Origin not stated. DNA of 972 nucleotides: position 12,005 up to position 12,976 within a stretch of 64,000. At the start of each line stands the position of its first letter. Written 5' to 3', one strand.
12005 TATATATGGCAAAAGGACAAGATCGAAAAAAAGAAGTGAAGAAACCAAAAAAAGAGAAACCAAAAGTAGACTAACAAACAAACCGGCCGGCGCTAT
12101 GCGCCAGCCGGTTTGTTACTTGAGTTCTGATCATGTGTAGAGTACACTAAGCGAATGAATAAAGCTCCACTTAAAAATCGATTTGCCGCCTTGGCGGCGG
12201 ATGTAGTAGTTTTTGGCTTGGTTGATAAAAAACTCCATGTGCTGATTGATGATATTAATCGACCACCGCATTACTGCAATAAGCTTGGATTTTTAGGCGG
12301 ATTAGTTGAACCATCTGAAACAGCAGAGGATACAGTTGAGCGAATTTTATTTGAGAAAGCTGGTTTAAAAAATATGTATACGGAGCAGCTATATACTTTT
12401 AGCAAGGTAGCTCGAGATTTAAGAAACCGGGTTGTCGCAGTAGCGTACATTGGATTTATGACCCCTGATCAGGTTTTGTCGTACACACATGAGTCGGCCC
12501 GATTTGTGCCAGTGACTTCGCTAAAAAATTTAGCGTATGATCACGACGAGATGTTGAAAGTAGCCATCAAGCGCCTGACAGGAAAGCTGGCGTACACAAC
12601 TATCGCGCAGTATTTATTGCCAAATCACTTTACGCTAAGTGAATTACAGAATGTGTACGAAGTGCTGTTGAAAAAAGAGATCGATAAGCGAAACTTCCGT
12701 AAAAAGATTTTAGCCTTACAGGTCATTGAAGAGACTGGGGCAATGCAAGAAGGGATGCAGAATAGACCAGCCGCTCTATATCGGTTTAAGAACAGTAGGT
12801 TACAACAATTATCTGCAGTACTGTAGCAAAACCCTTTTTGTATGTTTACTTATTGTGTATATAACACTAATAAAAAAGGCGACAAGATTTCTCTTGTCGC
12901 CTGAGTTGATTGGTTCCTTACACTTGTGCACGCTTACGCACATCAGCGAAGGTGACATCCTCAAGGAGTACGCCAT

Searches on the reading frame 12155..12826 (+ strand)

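Call 89: search_protein_families(library=pfam, proteins=[window:12155-12826:+], max_evalue=0.00001)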
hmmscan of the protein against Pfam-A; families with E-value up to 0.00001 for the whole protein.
window:12155-12826:+ (223 aa): 3 families
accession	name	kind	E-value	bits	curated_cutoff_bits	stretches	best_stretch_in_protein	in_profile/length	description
PF21906.2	NrtR_WHD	-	2.6e-25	88.8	27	1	153-211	3-61/61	NrtR DNA-binding winged helix domain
PF19368.5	AraR_C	-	8.5e-12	45.6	23.8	1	147-216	1-71/82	AraR C-terminal winged HTH domain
PF00293.34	NUDIX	-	9e-08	32.6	21.1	1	17-134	6-131/134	NUDIX domain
